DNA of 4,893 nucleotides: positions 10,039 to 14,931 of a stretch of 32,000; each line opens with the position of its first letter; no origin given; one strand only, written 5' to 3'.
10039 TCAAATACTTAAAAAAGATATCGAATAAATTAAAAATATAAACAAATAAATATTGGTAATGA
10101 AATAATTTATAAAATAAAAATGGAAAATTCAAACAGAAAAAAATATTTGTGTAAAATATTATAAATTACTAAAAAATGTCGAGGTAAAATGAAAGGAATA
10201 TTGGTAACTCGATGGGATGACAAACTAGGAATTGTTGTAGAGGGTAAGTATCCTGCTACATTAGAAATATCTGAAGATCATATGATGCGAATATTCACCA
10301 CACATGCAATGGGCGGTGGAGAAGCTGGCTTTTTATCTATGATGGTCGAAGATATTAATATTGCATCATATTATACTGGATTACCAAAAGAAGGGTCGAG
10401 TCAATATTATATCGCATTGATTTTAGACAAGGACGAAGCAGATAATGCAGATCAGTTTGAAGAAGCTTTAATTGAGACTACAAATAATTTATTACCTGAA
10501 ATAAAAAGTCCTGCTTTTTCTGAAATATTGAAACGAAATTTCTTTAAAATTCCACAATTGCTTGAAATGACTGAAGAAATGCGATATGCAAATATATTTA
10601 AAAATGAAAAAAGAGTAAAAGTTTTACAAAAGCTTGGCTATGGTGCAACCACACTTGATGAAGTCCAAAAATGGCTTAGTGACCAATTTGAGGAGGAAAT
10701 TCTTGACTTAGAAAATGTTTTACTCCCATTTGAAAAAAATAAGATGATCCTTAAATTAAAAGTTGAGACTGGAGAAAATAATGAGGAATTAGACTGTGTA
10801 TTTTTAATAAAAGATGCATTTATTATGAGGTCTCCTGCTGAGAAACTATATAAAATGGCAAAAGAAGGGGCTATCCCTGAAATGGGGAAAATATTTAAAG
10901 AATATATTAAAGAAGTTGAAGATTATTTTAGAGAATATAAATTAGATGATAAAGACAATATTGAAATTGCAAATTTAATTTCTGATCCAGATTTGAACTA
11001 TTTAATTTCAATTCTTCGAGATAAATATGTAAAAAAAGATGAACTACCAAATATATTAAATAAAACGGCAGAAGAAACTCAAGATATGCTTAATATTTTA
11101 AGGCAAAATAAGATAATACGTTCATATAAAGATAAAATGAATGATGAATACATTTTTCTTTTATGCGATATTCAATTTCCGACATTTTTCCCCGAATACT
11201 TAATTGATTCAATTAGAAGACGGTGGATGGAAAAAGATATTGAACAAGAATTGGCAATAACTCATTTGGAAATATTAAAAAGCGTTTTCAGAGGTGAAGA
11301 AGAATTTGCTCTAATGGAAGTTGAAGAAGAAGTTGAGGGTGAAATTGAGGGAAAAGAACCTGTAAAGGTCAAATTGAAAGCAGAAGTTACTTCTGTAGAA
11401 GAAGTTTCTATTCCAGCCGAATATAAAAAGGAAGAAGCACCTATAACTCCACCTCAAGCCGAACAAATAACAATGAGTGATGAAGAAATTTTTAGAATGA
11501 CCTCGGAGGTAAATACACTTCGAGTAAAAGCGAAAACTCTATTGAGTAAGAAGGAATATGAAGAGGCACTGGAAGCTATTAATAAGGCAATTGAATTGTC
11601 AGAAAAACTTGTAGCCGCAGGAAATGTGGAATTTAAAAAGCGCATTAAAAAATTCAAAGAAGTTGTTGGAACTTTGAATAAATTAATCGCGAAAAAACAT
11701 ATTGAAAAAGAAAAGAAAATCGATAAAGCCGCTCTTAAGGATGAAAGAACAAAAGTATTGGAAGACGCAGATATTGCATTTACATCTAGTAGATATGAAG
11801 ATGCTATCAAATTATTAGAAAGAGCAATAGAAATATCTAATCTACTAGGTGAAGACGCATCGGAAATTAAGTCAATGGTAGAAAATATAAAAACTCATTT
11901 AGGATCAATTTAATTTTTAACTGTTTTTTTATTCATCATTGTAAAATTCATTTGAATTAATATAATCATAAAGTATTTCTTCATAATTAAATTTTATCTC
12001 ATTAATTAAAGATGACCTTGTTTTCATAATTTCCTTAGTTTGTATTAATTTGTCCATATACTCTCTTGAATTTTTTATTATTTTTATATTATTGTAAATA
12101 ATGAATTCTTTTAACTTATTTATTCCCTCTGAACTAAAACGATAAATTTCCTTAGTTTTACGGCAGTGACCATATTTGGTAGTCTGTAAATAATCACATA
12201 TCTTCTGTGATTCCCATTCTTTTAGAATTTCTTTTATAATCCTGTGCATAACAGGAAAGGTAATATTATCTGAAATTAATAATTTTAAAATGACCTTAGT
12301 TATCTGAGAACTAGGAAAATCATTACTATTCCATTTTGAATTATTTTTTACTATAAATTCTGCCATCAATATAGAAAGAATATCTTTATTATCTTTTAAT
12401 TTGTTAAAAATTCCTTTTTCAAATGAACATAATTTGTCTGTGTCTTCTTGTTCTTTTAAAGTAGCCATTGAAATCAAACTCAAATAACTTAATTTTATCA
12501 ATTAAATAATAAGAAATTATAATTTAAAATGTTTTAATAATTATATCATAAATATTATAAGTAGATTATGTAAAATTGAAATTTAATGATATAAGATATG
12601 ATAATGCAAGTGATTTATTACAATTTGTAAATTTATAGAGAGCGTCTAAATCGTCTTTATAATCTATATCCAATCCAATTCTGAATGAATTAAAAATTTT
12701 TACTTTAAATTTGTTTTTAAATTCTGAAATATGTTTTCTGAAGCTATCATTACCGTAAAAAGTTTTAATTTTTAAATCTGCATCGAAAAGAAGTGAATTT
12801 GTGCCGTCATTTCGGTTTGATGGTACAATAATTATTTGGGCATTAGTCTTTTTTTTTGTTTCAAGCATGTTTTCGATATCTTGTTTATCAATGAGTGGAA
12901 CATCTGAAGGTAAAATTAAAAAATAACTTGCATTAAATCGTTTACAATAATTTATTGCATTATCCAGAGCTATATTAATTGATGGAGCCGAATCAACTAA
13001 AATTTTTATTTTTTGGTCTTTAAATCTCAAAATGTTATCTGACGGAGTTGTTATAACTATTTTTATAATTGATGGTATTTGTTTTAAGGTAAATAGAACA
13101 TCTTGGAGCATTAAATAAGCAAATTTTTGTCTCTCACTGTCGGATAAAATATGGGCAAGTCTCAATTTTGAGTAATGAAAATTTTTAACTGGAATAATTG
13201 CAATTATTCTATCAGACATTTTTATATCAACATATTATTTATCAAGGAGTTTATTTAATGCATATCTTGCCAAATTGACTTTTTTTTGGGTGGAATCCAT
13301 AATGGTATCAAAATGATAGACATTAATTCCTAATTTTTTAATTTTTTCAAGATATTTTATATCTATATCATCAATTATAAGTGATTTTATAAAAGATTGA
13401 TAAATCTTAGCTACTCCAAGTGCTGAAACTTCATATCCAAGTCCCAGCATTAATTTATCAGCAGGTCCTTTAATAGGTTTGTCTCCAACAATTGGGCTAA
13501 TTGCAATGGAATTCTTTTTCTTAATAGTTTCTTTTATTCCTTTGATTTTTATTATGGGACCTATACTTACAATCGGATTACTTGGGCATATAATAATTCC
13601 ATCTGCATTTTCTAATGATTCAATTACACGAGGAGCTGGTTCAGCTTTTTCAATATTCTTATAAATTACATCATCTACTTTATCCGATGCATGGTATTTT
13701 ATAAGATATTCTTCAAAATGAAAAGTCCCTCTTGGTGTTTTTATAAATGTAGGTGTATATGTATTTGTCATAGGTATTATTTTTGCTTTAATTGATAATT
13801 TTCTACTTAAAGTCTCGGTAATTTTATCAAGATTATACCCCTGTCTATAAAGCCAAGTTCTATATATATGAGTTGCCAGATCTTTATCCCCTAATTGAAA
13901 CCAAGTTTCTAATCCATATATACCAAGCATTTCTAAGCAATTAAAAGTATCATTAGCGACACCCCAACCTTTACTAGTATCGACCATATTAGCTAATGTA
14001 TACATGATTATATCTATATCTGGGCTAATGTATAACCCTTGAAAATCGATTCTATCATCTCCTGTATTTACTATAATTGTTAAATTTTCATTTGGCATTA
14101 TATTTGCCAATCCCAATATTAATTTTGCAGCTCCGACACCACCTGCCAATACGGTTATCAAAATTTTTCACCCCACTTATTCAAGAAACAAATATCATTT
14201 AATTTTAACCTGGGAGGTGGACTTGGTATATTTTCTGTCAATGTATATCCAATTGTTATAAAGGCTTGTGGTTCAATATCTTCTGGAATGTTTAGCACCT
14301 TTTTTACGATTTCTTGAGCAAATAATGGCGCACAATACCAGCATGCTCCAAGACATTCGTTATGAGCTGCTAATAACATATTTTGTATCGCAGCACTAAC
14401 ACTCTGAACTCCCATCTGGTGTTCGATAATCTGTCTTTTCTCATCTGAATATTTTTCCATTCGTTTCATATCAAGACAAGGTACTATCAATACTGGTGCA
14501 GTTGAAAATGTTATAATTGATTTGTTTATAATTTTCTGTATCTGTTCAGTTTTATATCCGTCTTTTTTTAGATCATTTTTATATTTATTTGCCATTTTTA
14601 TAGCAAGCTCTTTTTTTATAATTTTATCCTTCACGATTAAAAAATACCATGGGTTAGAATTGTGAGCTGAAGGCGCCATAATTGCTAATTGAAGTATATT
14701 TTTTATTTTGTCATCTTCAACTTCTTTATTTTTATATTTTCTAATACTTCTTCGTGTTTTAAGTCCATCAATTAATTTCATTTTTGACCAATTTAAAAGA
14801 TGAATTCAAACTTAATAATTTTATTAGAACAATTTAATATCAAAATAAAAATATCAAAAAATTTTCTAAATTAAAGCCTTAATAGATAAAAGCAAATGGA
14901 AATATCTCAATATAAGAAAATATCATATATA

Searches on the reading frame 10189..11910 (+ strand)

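Call 10: search_protein_families(library=pfam, proteins=[window:10189-11910:+], max_evalue=0.01)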
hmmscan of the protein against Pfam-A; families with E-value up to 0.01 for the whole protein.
window:10189-11910:+ (574 aa): 9 families
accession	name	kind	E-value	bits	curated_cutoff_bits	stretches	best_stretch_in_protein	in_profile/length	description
PF00515.34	TPR_1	-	1.1e-07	31.8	27.8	1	447-472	7-32/34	Tetratricopeptide repeat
PF07719.23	TPR_2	-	1.5e-06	28.3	27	1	445-472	5-32/34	Tetratricopeptide repeat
PF13424.12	TPR_12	-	4.2e-06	27.3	30.1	0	527-556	10-40/77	Tetratricopeptide repeat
PF13181.12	TPR_8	-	2.2e-05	24.7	25.7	0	447-473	7-33/34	Tetratricopeptide repeat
PF13414.12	TPR_11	-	8.5e-05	22.6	26.8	0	451-475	4-28/42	TPR repeat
PF25068.1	ARM_TT21_4th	-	0.0022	18.7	30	1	430-515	63-146/153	Tetratricopeptide repeat protein 21 forth ARM domain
PF24760.1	TPR_IF140_C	-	0.0058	17.5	27.4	0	455-510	19-74/124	IF140 C-terminal TPR domain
PF13374.12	TPR_10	-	0.0098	16.3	27.5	0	534-550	16-33/42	Tetratricopeptide repeat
PF13432.12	TPR_16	-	0.01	16.7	32.7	0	527-547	4-24/65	Tetratricopeptide repeat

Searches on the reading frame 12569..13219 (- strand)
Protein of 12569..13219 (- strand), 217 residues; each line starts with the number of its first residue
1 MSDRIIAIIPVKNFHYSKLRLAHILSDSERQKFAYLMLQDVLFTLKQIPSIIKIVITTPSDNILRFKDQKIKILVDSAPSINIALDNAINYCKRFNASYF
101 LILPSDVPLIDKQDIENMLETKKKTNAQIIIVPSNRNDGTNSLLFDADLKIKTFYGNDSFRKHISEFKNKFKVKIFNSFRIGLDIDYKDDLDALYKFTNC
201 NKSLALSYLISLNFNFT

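Call 10: search_protein_families(library=pfam, proteins=[window:12569-13219:-], max_evalue=0.01)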
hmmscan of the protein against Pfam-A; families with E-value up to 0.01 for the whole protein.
window:12569-13219:- (217 aa): 3 families
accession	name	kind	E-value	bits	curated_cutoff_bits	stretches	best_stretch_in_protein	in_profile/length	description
PF01983.22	CofC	-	1.2e-34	119.8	22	1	7-215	3-201/217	Guanylyl transferase CofC like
PF12804.13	NTP_transf_3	-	3.2e-07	31.1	27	1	37-149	26-137/160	MobA-like NTP transferase domain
PF02348.25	CTP_transf_3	-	0.0032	17.8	22.6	1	37-128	26-120/217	Cytidylyltransferase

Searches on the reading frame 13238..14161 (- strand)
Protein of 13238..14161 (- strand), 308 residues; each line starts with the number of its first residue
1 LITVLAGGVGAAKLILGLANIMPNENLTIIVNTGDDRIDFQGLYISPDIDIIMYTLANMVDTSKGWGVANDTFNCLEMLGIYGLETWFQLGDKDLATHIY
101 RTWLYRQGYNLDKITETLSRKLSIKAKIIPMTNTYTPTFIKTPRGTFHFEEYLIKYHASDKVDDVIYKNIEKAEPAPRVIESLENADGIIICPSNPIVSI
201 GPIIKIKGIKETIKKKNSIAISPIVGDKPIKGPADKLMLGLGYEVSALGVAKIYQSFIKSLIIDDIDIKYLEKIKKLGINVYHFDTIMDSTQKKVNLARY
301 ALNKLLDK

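Call 10: search_protein_families(library=pfam, proteins=[window:13238-14161:-], max_evalue=0.01)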
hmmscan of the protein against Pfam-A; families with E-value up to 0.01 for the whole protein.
window:13238-14161:- (308 aa): 1 family
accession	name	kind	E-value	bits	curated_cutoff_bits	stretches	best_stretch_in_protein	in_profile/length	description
PF01933.23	CofD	-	2.1e-45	155.6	30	1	2-287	1-274/290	2-phospho-L-lactate transferase CofD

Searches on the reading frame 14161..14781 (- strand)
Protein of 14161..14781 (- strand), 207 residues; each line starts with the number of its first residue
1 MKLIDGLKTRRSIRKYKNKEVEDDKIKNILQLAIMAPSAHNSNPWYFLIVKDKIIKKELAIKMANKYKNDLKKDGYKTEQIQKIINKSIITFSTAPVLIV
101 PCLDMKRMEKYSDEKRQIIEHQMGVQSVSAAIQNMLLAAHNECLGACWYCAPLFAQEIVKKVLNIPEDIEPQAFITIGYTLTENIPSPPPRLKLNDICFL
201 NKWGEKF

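Call 10: search_protein_families(library=pfam, proteins=[window:14161-14781:-], max_evalue=0.01)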
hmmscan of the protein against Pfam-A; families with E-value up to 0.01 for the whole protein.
window:14161-14781:- (207 aa): 2 families
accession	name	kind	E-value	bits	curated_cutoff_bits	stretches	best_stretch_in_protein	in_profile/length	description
PF00881.29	Nitroreductase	-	1.9e-32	113.2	23.5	1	7-179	1-167/167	Nitroreductase family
PF14512.11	TM1586_NiRdase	-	1.5e-11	44.8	27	1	15-57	147-191/215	Putative TM nitroreductase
